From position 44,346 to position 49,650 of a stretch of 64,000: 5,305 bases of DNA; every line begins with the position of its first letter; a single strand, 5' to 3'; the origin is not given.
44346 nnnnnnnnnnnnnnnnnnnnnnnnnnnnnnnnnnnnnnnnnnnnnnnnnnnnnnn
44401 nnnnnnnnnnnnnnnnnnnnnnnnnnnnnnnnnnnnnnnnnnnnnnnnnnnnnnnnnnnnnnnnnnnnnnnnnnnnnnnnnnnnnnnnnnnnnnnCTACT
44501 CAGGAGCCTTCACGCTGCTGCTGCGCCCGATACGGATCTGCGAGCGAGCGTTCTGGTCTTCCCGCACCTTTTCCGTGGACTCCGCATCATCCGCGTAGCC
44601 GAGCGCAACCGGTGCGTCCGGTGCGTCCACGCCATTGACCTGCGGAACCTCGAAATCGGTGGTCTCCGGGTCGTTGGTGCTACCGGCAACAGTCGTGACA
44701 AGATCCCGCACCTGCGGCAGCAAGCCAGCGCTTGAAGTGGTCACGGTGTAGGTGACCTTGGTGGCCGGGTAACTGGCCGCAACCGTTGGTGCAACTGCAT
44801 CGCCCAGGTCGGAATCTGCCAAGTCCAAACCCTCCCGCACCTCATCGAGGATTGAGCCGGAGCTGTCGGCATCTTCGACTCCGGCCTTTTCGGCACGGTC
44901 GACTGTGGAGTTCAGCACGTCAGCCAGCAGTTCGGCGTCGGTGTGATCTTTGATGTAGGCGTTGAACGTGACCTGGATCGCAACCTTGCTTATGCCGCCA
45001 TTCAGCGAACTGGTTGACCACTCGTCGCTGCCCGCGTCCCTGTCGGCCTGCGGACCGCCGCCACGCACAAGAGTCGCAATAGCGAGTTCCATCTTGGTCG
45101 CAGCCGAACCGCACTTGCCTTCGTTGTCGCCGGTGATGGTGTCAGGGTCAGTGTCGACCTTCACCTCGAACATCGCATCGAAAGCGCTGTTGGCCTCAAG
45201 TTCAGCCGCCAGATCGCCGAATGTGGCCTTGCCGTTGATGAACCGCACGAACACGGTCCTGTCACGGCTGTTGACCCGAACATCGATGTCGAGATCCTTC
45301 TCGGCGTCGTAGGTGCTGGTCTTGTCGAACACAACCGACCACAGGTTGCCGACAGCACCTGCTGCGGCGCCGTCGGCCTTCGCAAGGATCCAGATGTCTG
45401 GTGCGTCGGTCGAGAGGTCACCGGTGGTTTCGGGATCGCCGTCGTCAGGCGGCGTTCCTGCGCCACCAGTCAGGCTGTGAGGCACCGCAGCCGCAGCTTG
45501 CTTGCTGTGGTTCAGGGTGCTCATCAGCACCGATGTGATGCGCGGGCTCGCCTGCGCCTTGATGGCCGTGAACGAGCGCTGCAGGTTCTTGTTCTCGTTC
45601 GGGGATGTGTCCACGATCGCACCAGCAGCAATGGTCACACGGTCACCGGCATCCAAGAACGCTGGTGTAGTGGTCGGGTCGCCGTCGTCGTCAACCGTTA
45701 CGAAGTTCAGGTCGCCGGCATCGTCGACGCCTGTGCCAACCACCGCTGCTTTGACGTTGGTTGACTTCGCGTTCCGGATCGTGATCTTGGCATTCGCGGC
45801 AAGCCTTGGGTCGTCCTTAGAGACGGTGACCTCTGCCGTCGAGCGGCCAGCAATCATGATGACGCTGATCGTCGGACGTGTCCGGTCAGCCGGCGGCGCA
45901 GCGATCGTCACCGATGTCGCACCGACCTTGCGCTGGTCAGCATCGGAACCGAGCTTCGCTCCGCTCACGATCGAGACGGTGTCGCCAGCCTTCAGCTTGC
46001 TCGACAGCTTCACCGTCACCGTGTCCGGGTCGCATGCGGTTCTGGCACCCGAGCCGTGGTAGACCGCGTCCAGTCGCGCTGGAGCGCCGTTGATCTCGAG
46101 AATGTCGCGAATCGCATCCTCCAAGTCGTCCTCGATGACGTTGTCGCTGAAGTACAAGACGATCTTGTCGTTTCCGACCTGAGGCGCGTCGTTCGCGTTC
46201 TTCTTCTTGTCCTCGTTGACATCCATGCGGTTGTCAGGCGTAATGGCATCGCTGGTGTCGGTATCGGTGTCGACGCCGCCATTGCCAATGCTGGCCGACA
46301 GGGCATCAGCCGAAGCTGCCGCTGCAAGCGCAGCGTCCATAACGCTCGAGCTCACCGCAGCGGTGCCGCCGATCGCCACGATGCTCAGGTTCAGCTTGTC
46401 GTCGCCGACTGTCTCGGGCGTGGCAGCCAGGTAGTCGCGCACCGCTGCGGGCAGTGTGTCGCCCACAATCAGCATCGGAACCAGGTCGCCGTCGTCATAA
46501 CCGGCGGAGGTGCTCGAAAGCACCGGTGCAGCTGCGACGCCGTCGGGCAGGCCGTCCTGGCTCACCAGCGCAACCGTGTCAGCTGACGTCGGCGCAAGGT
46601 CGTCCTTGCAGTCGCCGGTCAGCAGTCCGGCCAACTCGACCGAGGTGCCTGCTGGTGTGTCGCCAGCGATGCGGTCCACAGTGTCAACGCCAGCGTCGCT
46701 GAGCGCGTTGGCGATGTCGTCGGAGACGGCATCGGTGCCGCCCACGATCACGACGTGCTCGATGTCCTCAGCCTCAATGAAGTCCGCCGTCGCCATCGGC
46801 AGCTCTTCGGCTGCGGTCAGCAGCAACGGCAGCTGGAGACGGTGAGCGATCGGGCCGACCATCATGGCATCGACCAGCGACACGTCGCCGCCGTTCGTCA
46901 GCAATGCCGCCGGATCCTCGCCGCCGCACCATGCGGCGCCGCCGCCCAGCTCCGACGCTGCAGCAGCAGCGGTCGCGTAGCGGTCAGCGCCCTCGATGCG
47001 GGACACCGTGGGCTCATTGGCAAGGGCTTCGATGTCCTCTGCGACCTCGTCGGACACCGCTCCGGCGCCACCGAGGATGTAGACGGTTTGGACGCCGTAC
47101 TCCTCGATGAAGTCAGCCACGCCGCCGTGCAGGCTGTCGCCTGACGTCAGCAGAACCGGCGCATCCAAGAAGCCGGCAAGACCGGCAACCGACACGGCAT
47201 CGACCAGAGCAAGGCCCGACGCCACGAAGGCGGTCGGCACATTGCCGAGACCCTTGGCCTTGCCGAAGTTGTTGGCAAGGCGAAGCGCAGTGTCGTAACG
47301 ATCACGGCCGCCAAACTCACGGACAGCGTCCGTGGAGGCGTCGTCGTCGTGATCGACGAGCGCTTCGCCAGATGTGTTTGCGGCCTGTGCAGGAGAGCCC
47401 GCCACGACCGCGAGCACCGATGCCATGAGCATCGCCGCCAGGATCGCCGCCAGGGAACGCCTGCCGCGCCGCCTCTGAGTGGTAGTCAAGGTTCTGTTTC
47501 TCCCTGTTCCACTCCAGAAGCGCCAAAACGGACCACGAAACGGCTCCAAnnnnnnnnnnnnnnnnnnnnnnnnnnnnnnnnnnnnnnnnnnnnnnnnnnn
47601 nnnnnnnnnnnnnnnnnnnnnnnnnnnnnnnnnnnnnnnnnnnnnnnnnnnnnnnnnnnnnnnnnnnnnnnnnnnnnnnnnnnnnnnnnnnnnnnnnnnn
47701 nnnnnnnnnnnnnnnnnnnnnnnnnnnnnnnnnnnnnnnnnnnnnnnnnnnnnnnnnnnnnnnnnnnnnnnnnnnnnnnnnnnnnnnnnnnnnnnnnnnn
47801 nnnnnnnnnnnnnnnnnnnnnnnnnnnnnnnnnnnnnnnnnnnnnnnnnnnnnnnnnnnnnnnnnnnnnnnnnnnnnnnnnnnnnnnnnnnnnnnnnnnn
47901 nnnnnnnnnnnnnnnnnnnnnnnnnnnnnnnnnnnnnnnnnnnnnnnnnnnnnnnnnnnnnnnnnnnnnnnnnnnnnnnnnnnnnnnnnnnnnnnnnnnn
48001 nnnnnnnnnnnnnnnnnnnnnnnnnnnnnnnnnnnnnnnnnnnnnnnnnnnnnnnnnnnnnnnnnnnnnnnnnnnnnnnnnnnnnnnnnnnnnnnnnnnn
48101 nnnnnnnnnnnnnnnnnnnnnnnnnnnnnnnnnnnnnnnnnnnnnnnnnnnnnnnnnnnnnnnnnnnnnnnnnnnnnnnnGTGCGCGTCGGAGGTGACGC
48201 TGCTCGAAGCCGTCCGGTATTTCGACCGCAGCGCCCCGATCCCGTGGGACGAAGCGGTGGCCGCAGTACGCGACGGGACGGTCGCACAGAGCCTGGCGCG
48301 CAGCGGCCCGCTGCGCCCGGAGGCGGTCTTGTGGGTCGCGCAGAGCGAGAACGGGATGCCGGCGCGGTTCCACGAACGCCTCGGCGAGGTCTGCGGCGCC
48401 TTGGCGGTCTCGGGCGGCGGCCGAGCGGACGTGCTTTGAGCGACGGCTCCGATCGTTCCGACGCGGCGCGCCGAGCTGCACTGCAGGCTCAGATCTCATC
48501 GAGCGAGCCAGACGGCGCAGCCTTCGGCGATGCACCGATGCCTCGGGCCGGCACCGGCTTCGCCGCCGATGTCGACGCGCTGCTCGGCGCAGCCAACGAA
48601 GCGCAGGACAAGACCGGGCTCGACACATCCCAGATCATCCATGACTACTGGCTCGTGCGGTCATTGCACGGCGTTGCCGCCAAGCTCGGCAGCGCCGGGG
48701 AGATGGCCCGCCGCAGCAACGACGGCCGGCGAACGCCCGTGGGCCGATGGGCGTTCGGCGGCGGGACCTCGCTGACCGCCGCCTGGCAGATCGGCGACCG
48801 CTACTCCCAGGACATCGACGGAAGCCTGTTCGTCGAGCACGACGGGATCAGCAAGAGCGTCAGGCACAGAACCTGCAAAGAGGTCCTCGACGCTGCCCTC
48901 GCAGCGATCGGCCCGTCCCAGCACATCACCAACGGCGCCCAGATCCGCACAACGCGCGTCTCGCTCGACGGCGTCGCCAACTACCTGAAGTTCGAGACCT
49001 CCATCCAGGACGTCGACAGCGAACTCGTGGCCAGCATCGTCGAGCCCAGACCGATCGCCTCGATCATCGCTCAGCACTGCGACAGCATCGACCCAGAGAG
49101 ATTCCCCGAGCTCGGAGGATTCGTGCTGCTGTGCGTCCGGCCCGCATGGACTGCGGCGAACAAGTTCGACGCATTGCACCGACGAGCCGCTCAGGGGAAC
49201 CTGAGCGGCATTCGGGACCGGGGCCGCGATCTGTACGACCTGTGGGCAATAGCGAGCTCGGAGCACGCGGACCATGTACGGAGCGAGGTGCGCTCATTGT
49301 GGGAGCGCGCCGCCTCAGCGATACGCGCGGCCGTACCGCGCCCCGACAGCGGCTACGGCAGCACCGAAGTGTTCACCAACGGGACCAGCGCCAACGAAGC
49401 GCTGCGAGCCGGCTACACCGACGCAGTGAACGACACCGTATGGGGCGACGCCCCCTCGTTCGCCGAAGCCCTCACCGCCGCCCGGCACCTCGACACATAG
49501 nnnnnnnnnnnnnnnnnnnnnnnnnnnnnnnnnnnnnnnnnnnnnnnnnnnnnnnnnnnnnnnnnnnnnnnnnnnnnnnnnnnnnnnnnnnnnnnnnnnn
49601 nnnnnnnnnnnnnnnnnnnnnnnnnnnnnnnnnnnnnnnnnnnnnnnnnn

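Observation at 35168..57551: Two expressed S-layer genes plus promoterless 3' cassettes: possible gene-conversion (pilE/pilS-like) surface variation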

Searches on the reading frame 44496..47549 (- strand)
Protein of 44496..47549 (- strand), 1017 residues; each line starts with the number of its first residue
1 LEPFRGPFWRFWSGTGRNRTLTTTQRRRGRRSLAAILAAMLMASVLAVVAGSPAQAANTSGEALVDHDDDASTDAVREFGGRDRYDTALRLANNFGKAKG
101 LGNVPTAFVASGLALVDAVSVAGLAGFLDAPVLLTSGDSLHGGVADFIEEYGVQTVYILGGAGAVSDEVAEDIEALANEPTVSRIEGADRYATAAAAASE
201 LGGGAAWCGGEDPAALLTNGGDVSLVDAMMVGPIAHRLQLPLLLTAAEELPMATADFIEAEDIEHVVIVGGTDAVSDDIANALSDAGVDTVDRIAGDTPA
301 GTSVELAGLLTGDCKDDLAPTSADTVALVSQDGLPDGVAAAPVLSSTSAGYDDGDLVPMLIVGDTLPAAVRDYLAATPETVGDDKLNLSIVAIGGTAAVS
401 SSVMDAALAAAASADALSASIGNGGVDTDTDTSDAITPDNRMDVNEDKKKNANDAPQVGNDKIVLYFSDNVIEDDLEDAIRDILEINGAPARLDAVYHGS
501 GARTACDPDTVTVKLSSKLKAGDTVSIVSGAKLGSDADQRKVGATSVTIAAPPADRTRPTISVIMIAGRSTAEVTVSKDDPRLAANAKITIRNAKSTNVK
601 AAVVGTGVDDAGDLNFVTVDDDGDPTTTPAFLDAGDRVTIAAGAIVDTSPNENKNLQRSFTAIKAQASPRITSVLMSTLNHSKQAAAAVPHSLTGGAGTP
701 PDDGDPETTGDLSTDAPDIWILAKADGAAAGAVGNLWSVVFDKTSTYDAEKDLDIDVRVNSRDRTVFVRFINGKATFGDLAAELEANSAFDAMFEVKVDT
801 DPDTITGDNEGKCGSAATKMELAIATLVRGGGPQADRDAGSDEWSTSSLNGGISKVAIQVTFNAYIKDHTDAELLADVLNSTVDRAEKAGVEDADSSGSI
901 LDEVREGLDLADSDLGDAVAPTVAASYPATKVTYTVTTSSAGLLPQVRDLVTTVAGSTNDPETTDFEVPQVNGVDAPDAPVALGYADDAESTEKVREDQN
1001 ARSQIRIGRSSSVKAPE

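Call 10: search_protein_families(library=pfam, proteins=[window:44496-47549:-], max_evalue=0.01)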
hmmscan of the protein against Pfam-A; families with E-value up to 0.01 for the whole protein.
window:44496-47549:- (1017 aa): 2 families
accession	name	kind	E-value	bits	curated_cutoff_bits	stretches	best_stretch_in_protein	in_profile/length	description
PF04122.17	CW_binding_2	-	3.3e-34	117.7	24.9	3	80-169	3-72/73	Cell wall binding domain 2 (CWB2)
PF09754.15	PAC2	-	0.0085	16.4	25.8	0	143-177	89-127/215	PAC2 family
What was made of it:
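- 44496..47489 (-): Gene A: a full-length surface protein of 997 aa with a TTG start, an RRxGRRS signal peptide, three CWB2 repeats and a variable C-terminal region of about 600 aa. Pfam assigns CWB2 x3 (call 10).
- Checked: A (44496-47489, -) and B (51219-54293, -) each carry three PF04122 CWB2 repeats (call 10).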

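Call 58: search_solved_structures(query=window:44496-47489:-, max_evalue=0.01)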
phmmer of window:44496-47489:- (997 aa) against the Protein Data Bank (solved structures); distinct sequences matched with E-value up to 0.01: 4.
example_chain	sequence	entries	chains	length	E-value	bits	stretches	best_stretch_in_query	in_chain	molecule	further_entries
5j72_A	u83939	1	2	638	1e-22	83.9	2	57-277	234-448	Putative N-acetylmuramoyl-L-alanine amidase,autolysin cwp6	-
5j6q_A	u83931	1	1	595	1.1e-14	57.2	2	85-239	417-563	Cell wall binding protein cwp8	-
7acy_B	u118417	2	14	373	1.4e-13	53.6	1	56-372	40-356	S-layer protein | Precursor of the S-layer proteins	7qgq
9f8f_B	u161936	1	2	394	3.1e-10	42.5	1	57-365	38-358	SLPH - S-layer protein HMW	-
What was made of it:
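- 44496..47489 (-): The CWB2 part is homologous to C. difficile Cwp6, Cwp8 and SlpA (call 58).
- On CWB2 (PF04122) cell-wall-binding protein family (Cwp-like): The region is homologous to Cwp6, Cwp8 and SlpA chains (call 58).
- Closest known: Clostridioides difficile Cwp/SlpA family and its S-layer cassette switching. Same: Sequence matches to Cwp6, Cwp8 and SlpA-HMW have E-values from 1e-22 to 3e-10 (call 58).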

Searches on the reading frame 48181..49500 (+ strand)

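Call 10: search_protein_families(library=pfam, proteins=[window:48181-49500:+], max_evalue=0.01)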
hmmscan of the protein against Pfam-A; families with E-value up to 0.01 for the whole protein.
window:48181-49500:+ (439 aa): 1 family
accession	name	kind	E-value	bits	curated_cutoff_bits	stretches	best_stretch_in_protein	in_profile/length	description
PF08843.17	AbiEii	-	3.1e-19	70.3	22.5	1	189-429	14-234/238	Nucleotidyl transferase AbiEii toxin, Type IV TA system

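Call 74: search_protein_families(library=padloc, proteins=[window:48181-49500:+], max_evalue=0.001)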
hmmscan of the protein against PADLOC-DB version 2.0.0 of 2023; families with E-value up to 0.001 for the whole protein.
window:48181-49500:+ (439 aa): 9 families
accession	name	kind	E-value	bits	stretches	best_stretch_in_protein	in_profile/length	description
PDLC02292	AbiEii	-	6.8e-19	66.7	1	137-435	13-278/283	AbiEii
PDLC02322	AbiEii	-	1.2e-14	52.5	1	141-432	19-313/324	AbiEii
PDLC02302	AbiEii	-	5.6e-13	46.9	1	188-433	47-301/313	AbiEii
PDLC02289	AbiEii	-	1.1e-12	46.1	1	139-437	19-296/309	AbiEii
PDLC02297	AbiEii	-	2.4e-08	31.7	1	191-365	46-225/307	AbiEii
PDLC02291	AbiEii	-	5.7e-08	30.4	1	188-390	55-233/310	AbiEii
PDLC02304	AbiEii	-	4.1e-06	24.9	1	190-364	43-194/260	AbiEii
PDLC02303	AbiEii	-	0.00014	19.4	0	345-377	169-198/249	AbiEii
PDLC02294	AbiEii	-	0.00077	17.4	0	345-365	173-193/260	AbiEii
